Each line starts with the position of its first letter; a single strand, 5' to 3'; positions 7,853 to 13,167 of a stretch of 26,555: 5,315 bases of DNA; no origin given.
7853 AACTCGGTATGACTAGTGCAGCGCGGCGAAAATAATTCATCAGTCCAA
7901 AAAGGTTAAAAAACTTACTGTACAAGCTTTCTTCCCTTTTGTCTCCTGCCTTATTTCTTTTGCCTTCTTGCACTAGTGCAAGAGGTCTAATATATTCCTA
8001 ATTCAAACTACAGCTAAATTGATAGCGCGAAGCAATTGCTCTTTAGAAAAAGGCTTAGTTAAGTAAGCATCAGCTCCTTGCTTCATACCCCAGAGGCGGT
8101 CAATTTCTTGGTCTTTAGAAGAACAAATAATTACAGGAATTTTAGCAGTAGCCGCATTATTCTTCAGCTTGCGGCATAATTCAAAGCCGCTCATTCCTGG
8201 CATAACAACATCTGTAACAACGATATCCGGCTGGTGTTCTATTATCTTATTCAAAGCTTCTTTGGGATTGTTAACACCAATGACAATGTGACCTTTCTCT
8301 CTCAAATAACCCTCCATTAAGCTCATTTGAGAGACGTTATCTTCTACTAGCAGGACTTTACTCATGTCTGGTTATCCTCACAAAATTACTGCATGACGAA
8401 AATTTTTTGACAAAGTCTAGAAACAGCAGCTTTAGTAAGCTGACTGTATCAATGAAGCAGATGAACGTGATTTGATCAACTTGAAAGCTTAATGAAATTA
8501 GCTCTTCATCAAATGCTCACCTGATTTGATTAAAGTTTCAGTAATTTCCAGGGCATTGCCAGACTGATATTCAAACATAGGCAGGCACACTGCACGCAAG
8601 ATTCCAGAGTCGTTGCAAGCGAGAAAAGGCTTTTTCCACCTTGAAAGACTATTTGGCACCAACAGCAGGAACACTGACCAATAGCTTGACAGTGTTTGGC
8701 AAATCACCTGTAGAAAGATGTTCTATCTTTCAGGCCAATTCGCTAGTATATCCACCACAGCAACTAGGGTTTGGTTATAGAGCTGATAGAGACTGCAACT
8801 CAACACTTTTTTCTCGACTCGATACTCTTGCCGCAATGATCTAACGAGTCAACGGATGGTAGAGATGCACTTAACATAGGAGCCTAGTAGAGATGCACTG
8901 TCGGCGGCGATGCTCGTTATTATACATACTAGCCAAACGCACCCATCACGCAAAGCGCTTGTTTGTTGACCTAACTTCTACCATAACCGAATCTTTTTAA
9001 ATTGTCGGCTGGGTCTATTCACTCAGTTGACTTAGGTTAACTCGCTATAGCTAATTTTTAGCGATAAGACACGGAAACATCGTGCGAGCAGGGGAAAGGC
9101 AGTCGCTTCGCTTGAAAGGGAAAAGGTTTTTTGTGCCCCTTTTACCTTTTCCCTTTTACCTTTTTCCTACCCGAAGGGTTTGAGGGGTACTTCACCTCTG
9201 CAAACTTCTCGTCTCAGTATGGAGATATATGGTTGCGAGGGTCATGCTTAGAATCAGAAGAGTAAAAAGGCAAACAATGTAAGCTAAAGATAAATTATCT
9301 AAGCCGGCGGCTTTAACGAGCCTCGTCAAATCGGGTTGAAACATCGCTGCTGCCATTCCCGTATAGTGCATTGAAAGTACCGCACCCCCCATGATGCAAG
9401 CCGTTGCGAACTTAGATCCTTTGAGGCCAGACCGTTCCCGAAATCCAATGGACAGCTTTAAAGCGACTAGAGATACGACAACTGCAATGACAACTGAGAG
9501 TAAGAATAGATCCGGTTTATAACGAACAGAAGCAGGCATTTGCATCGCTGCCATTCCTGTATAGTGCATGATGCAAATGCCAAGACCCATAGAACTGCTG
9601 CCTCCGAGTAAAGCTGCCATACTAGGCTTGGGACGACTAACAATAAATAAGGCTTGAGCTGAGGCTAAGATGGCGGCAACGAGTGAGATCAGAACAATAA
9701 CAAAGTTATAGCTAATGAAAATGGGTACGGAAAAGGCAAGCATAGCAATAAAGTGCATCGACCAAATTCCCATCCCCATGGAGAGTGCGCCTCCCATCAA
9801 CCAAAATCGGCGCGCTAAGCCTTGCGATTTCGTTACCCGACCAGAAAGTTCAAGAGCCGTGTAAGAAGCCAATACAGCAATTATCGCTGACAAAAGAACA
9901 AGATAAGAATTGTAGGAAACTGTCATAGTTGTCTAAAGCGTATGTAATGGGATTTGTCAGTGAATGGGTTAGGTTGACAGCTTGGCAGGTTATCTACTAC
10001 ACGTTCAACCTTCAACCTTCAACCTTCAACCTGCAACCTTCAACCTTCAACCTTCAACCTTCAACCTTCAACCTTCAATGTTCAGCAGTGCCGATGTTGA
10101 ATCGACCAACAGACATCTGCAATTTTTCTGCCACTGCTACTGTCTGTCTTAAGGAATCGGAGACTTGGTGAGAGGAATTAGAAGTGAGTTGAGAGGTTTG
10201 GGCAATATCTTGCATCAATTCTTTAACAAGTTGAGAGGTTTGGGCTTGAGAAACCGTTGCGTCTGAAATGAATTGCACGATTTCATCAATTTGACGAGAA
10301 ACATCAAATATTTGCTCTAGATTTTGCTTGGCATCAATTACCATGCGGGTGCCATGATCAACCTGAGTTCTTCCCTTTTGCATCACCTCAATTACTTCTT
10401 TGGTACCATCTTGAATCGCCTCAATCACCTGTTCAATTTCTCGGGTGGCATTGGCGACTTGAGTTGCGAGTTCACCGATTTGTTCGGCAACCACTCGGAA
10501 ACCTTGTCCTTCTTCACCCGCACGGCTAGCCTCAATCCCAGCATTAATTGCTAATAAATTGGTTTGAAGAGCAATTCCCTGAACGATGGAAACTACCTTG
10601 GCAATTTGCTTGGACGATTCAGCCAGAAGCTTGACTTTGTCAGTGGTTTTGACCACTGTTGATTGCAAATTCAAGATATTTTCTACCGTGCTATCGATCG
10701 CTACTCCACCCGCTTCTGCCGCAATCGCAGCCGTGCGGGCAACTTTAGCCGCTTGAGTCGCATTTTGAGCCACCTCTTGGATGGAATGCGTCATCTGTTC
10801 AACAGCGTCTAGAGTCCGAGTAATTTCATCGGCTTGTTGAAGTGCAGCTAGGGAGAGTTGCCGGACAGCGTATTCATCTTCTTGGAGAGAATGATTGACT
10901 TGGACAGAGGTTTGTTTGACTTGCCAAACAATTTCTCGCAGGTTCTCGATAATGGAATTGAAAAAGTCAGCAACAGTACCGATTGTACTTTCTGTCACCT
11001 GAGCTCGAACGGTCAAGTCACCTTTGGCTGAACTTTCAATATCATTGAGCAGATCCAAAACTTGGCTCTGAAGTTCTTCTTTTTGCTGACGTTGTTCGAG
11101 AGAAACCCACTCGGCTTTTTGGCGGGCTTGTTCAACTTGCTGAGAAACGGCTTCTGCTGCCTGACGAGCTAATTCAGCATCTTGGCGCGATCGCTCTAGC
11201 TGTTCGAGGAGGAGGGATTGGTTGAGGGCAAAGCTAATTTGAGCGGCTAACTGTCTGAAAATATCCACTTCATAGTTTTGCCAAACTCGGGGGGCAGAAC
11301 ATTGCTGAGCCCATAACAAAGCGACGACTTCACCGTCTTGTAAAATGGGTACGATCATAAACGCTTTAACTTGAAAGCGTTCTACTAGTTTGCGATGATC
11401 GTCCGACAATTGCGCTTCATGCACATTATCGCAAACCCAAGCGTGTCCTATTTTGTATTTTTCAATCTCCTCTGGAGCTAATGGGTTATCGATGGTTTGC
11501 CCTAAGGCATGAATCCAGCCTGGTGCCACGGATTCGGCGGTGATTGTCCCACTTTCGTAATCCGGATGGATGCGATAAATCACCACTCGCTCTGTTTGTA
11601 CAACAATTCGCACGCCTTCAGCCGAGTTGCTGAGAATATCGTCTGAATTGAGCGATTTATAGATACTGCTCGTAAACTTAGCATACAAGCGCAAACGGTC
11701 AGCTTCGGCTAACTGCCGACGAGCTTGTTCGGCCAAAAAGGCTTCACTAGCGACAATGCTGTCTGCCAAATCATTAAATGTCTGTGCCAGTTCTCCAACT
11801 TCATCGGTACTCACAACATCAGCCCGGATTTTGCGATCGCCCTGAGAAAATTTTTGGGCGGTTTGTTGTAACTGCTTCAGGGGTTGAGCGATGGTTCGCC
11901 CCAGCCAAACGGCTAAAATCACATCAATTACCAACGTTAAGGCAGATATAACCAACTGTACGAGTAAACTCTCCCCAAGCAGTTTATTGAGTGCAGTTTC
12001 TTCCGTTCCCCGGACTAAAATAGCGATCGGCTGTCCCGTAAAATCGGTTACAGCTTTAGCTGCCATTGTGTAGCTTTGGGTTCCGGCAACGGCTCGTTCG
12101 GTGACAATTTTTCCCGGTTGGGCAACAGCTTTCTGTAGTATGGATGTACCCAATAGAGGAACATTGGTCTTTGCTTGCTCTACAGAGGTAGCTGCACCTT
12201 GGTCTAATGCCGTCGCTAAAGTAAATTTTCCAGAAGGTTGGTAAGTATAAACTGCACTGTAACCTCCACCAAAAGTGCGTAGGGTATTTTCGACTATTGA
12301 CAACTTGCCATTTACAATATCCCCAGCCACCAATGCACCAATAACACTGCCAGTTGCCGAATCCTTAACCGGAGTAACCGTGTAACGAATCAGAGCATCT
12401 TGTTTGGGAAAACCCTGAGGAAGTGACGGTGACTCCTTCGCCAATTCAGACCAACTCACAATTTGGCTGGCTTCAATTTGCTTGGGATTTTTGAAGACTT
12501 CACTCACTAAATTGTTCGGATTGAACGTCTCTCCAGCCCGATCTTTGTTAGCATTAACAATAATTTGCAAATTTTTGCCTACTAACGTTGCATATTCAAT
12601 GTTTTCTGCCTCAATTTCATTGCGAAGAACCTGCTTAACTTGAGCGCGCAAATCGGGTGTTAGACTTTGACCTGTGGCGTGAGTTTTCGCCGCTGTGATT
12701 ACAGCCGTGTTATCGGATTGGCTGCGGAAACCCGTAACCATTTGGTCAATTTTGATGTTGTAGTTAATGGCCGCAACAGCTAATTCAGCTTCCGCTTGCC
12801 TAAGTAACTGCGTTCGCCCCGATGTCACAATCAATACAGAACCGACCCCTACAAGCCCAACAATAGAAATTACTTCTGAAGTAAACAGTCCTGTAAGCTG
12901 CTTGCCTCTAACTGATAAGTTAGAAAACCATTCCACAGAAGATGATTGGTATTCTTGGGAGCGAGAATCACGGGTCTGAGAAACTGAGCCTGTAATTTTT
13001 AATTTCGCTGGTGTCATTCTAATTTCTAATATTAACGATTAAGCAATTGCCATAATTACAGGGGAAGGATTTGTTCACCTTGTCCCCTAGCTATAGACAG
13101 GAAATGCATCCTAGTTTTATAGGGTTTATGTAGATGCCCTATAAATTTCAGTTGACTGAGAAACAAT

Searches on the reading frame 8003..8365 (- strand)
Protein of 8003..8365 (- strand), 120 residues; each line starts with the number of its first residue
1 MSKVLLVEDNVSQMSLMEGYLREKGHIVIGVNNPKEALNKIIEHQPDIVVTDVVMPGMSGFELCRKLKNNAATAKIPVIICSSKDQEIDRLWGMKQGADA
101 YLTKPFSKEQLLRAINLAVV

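Call 73: search_protein_families(library=pfam, proteins=[window:8003-8365:-], max_evalue=0.001)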
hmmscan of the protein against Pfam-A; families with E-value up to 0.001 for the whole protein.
window:8003-8365:- (120 aa): 1 family
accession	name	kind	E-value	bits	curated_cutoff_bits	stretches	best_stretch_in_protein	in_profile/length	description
PF00072.30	Response_reg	-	7.5e-28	97.4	30.2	1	4-116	1-111/111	Response regulator receiver domain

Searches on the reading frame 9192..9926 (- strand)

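Call 73: search_protein_families(library=pfam, proteins=[window:9192-9926:-], max_evalue=0.001)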
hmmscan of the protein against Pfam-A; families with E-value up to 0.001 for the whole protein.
window:9192-9926:- (244 aa): 1 family
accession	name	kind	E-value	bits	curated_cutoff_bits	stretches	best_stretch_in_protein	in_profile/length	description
PF03707.21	MHYT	-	1.6e-49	166.1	21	4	51-109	1-59/59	Bacterial signalling protein N terminal repeat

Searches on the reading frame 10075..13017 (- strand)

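Call 73: search_protein_families(library=pfam, proteins=[window:10075-13017:-], max_evalue=0.001)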
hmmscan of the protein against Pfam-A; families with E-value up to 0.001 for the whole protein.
window:10075-13017:- (980 aa): 4 families
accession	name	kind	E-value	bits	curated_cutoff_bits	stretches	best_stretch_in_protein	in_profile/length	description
PF00015.26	MCPsignal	-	1e-35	123.6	34.6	1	758-940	2-170/172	Methyl-accepting chemotaxis protein (MCP) signalling domain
PF00672.30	HAMP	-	1.1e-16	61.3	25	1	371-422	1-52/53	HAMP domain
PF01590.32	GAF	-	8e-16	59.2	22.4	1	459-598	3-133/133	GAF domain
PF13185.12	GAF_2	-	8.5e-06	26.5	28.6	1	540-598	78-135/136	GAF domain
